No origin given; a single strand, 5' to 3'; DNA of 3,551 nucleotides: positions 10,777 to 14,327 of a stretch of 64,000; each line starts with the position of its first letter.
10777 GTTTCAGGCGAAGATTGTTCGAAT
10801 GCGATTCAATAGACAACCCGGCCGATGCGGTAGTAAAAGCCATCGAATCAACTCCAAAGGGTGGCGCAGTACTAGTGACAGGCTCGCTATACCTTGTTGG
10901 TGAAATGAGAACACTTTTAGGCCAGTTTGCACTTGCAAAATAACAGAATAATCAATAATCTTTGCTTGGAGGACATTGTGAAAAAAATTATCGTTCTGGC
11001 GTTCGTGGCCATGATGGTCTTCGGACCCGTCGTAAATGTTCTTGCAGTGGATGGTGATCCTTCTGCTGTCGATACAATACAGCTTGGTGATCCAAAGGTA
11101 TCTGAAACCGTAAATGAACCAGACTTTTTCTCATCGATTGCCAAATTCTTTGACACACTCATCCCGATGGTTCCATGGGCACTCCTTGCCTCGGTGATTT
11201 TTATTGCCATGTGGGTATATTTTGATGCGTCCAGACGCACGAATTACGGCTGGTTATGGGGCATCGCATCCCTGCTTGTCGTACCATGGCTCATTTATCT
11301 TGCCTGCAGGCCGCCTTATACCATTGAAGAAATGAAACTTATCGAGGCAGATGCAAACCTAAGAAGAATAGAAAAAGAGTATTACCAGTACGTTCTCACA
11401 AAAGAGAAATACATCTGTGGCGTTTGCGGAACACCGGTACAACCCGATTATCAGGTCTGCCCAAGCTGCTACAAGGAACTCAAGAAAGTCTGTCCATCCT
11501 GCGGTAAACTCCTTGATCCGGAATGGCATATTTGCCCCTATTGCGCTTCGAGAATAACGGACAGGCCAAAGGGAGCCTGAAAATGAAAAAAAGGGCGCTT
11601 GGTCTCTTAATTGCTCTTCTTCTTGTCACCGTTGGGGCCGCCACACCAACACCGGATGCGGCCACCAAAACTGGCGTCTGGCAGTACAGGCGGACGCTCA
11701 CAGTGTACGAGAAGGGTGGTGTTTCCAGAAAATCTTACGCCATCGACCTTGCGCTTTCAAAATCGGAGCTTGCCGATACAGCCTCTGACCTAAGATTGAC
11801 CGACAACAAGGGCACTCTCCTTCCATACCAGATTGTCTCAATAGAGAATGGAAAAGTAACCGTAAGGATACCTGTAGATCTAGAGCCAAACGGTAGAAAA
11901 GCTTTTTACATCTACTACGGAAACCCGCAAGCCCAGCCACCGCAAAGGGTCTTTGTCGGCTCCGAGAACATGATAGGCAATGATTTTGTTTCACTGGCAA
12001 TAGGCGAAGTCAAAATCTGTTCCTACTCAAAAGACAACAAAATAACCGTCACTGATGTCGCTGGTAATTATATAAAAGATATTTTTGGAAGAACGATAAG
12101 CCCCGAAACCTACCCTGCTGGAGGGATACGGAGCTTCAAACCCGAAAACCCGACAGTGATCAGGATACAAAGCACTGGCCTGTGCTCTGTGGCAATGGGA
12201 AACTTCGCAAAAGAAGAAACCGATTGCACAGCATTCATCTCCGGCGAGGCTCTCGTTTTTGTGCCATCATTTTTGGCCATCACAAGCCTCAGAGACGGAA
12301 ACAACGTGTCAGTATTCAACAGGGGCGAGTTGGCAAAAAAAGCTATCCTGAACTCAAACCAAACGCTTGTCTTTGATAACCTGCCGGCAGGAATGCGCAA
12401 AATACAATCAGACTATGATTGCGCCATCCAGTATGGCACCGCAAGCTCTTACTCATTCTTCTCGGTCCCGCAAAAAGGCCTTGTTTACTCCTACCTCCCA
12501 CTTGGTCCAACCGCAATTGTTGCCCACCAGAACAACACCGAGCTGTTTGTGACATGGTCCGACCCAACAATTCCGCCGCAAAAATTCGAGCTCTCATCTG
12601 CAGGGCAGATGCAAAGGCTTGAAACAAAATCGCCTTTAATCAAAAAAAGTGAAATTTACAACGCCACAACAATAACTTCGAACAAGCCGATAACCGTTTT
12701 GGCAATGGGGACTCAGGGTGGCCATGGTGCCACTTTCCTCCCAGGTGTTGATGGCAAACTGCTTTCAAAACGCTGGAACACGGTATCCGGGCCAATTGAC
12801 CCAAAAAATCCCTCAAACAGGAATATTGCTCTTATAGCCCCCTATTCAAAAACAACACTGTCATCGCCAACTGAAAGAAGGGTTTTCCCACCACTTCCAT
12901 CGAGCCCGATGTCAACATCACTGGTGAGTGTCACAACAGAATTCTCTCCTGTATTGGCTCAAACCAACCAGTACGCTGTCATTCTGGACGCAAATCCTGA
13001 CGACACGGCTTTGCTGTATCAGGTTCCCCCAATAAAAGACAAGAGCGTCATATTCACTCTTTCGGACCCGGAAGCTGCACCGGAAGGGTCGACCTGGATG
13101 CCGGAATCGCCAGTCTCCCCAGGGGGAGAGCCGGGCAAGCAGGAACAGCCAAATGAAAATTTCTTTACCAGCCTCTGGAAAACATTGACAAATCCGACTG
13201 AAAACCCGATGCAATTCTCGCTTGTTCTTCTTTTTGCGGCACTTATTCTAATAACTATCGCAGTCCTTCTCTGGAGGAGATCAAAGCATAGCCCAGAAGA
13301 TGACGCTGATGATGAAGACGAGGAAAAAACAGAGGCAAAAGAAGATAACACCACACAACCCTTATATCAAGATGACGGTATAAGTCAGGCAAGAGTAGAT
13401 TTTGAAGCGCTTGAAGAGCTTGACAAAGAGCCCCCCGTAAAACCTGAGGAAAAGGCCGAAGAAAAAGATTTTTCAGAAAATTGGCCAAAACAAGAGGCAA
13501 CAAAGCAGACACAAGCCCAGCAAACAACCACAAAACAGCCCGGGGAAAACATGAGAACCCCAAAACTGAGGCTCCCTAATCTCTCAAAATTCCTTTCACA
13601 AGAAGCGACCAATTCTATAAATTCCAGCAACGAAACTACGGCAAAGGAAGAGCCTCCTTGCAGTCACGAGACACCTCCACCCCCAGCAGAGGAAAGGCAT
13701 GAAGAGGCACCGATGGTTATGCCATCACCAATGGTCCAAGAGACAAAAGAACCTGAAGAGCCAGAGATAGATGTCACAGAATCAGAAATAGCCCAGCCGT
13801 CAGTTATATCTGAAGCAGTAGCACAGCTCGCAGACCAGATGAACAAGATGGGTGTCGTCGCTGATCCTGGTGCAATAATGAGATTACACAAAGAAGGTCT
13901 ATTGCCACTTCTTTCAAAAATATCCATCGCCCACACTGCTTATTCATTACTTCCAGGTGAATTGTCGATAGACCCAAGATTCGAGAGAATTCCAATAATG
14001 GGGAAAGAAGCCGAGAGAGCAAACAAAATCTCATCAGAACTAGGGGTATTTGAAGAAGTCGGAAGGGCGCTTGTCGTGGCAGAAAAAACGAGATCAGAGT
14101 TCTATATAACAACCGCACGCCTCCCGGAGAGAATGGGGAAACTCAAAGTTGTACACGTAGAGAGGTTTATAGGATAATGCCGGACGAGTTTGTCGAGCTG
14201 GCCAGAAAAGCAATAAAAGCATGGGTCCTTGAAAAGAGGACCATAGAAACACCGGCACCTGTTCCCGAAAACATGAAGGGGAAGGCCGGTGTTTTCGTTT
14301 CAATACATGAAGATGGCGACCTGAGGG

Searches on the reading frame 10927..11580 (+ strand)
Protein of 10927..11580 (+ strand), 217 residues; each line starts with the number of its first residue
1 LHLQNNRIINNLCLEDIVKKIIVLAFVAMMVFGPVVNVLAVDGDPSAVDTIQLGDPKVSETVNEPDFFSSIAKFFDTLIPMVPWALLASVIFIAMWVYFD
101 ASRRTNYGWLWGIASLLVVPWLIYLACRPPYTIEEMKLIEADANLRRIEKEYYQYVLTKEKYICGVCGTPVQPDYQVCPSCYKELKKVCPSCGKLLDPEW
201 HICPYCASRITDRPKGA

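Call 16: search_protein_families(library=pfam, proteins=[window:10927-11580:+], max_evalue=0.01)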
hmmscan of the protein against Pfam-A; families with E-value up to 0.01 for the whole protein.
window:10927-11580:+ (217 aa): 7 families
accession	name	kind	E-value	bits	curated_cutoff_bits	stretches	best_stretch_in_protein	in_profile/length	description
PF12773.13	DZR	-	7.2e-11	42.5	27.3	1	164-206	1-44/45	Double zinc ribbon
PF13248.11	Zn_ribbon_3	-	1.2e-08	34.6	27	1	186-206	2-22/26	zinc-ribbon domain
PF13240.11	Zn_Ribbon_1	-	6.1e-08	32.6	25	1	189-207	2-20/23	zinc-ribbon domain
PF24460.1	DUF7575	-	2.7e-06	27.1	28.5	1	188-210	5-27/28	Domain of unknown function (DUF7575)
PF17032.10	Zn_ribbon_15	-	8.9e-06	26.9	28.9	0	159-181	50-72/73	zinc-ribbon family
PF18912.6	DZR_2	-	2.1e-05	24.7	27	1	164-206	10-55/56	Double zinc ribbon domain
PF11290.13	DUF3090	-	0.0049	17.2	27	0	187-203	154-170/170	Protein of unknown function (DUF3090)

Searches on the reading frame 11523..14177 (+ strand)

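Call 16: search_protein_families(library=pfam, proteins=[window:11523-14177:+], max_evalue=0.01)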
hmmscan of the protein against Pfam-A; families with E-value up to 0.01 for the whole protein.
window:11523-14177:+ (884 aa): 2 families
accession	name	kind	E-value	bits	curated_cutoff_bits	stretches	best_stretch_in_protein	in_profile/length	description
PF10102.14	DUF2341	-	1.1e-05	26.3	23.4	1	88-138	3-56/84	Domain of unknown function (DUF2341)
PF15102.11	TMEM154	-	0.0061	16.8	30.3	1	567-632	75-138/153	TMEM154 protein family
